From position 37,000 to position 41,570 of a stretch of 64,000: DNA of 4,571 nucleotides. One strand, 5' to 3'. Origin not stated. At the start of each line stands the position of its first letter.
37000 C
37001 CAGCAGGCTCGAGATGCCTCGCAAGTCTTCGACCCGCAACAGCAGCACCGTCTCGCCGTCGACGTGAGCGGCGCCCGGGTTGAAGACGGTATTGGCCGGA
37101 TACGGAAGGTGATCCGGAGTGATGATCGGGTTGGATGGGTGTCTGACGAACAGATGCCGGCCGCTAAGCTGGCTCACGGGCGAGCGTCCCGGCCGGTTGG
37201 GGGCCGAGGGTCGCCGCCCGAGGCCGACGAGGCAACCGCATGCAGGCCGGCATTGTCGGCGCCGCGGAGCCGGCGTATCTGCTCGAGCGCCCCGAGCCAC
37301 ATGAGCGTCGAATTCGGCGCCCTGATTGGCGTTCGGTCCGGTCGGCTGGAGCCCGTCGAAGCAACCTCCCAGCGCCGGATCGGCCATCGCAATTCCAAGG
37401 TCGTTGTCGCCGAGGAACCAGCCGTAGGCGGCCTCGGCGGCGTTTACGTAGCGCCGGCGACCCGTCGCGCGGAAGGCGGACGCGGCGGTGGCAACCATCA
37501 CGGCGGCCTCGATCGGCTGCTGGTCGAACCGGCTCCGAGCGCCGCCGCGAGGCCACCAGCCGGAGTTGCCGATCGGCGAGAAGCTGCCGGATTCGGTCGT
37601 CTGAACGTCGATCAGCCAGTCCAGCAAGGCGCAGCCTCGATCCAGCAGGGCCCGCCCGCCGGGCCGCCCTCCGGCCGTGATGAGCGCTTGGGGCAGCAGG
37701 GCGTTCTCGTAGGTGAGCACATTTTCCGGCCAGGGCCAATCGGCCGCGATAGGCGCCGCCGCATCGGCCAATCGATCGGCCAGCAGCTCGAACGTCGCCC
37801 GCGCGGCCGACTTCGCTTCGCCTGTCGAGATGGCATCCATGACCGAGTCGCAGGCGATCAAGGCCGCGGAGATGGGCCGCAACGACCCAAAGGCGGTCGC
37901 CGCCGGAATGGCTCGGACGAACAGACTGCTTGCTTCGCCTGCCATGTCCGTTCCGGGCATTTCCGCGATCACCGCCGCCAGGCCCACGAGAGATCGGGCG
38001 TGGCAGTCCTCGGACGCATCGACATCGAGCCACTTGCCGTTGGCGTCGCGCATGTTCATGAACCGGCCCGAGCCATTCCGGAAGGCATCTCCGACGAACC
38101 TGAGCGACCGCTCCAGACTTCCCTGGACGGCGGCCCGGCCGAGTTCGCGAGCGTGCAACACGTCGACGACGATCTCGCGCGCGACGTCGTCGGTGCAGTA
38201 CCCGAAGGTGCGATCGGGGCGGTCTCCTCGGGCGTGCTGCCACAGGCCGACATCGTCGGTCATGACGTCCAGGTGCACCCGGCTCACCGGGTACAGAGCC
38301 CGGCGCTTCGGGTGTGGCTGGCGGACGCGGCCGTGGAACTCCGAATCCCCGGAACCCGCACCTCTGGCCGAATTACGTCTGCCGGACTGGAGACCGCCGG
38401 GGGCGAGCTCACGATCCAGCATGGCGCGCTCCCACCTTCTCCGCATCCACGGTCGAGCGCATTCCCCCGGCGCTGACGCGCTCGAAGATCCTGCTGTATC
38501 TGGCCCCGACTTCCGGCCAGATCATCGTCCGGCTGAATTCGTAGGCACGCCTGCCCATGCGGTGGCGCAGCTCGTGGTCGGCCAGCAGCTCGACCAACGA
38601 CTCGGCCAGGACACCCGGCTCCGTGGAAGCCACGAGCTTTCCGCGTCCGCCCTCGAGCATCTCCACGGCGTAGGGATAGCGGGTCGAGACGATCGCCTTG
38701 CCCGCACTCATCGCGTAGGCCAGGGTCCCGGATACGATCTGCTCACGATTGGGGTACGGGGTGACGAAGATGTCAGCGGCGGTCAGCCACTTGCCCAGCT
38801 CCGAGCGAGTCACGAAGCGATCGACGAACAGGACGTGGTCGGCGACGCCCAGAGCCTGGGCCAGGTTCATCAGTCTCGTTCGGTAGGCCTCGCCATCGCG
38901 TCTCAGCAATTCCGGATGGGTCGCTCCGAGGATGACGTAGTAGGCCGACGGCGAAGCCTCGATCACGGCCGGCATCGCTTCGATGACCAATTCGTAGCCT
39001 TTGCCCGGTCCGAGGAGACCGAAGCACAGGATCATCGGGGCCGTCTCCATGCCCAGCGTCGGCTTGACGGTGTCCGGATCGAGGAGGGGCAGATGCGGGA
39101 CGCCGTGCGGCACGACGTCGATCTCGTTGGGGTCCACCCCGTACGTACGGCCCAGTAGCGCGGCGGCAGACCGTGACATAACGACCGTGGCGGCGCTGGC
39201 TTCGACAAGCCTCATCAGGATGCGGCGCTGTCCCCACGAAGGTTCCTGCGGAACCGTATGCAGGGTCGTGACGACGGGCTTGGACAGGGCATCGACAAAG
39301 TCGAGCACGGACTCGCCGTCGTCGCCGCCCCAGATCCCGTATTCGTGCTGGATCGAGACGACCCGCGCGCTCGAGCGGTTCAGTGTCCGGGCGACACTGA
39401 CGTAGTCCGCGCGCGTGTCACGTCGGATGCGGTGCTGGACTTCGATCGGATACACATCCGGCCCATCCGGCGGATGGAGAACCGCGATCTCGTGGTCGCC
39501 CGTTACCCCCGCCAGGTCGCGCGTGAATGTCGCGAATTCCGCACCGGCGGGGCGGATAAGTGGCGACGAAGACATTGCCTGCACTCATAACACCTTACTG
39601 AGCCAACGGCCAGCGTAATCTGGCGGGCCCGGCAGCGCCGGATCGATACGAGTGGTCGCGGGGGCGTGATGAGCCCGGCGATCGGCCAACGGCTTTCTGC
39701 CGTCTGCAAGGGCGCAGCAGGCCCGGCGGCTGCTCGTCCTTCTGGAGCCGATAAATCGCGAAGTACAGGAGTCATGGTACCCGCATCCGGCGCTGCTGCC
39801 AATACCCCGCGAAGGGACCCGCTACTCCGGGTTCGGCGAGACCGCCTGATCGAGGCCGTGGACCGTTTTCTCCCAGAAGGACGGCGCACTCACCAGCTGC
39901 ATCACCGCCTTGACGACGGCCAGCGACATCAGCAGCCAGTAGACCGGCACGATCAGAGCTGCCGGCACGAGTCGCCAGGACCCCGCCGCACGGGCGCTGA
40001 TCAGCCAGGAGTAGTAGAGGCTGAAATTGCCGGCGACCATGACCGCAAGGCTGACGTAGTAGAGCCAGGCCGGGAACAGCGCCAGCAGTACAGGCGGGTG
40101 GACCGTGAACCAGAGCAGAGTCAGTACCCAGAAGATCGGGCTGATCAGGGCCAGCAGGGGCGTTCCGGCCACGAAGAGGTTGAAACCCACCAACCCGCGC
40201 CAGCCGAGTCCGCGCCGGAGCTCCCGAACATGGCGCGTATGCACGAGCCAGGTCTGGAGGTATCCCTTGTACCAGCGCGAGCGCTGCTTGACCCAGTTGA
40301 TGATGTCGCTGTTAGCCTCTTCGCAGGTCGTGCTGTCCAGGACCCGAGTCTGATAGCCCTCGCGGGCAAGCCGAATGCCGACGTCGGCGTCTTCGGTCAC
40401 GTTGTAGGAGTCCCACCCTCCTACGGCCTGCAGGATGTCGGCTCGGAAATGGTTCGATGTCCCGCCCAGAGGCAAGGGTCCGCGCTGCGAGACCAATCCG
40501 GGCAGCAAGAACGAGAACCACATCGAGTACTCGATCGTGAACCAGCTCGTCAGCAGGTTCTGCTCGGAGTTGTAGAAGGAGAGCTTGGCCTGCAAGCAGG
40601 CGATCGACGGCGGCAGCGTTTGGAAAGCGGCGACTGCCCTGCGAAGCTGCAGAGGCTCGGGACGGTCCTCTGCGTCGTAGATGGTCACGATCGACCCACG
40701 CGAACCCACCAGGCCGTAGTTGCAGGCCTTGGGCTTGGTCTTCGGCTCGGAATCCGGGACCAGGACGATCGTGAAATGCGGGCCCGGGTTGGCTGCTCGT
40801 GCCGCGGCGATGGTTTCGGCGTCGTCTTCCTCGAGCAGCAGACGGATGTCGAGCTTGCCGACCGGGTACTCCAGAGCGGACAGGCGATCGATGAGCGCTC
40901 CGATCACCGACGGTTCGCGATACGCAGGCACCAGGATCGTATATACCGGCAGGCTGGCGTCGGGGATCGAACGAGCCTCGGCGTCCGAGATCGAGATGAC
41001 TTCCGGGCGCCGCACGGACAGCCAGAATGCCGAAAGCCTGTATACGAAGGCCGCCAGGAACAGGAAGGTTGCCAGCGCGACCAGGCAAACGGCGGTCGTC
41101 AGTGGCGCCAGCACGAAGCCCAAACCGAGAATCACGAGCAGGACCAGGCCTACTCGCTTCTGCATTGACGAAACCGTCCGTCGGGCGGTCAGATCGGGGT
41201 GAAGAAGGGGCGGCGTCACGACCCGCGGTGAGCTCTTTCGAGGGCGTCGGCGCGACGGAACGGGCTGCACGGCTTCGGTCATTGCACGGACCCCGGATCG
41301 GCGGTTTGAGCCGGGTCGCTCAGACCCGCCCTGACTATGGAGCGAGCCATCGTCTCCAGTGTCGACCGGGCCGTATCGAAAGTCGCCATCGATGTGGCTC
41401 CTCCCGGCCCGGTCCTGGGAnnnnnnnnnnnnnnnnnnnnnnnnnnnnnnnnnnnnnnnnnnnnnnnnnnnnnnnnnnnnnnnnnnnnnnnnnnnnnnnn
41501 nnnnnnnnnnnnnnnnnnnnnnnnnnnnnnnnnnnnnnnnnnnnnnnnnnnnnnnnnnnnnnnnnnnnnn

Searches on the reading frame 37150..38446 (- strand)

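Call 59: search_protein_families(library=pfam, proteins=[window:37150-38446:-], max_evalue=1)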
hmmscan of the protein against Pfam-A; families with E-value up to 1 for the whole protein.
window:37150-38446:- (432 aa): 1 family
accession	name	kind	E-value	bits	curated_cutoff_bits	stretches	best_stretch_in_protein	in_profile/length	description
PF10025.14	DUF2267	-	0.43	11.3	29.8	1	207-231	16-40/122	Uncharacterized conserved protein (DUF2267)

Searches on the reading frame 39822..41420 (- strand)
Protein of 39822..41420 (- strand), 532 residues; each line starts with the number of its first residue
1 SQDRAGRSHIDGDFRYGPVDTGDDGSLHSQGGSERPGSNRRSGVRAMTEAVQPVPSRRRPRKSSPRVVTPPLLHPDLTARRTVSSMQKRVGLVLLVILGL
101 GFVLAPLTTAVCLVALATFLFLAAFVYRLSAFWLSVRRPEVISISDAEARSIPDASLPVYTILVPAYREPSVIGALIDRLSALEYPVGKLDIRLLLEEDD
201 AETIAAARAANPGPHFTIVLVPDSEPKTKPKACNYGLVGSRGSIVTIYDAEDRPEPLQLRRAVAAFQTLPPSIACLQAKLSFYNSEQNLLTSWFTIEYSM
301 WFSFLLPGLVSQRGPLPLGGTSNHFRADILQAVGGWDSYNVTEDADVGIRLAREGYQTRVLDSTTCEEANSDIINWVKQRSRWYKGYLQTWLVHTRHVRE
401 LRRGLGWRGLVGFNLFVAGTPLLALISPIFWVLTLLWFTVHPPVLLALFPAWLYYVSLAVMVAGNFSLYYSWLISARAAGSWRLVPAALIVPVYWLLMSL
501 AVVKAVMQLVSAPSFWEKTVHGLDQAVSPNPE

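Call 8: search_protein_families(library=pfam, proteins=[window:39822-41420:-], max_evalue=0.001)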
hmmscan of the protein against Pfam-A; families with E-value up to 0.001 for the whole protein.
window:39822-41420:- (532 aa): 3 families
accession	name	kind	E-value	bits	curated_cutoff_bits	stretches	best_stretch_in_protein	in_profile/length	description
PF13632.12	Glyco_trans_2_3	-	5.8e-26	92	27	1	244-448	1-196/198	Glycosyl transferase family group 2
PF13641.12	Glyco_tranf_2_3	-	4.8e-21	76.3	27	1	160-386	3-230/230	Glycosyltransferase like family 2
PF00535.33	Glycos_transf_2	-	4.1e-07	30.5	23.3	1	161-297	1-132/168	Glycosyl transferase family 2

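Call 33: search_protein_families(library=ncbifam, proteins=[window:39822-41282:-], max_evalue=0.001)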
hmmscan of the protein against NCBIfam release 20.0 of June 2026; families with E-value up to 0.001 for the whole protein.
window:39822-41282:- (486 aa): 8 families
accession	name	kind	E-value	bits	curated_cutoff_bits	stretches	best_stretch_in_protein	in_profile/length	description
TIGR03030.1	CelA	equivalog_domain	1.6e-16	59.6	699.1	1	69-410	89-442/714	UDP-forming cellulose synthase catalytic subunit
TIGR03937.1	PgaC_IcaA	equivalog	4.8e-12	45.5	422.3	1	100-463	33-390/407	poly-beta-1,6-N-acetyl-D-glucosamine synthase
TIGR03965.1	mycofact_glyco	equivalog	7.1e-11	41.6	280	1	106-341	68-300/467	mycofactocin biosynthesis glycosyltransferase MftF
NF008558.0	PRK11498.1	equivalog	1.5e-08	33.1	992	1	110-403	271-565/872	UDP-forming cellulose synthase catalytic subunit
NF041865.1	EpsU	equivalog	1.9e-08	33.7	700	1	112-369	39-291/394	exopolysaccharide biosynthesis GT2 family glycosyltransferase EpsU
NF053846.1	glyco_with_XrtP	equivalog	5.5e-08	31.9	520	1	270-473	222-435/440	XrtP-associated glycosyltransferase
TIGR03111.1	glyc2_xrt_Gpos1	hypoth_equivalog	8.6e-06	24.8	363.95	1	108-470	45-414/439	TIGR03111 family XrtG-associated glycosyltransferase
NF003959.0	PRK05454.2-2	equivalog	0.00024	19.6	550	1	304-396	301-384/599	glucans biosynthesis glucosyltransferase MdoH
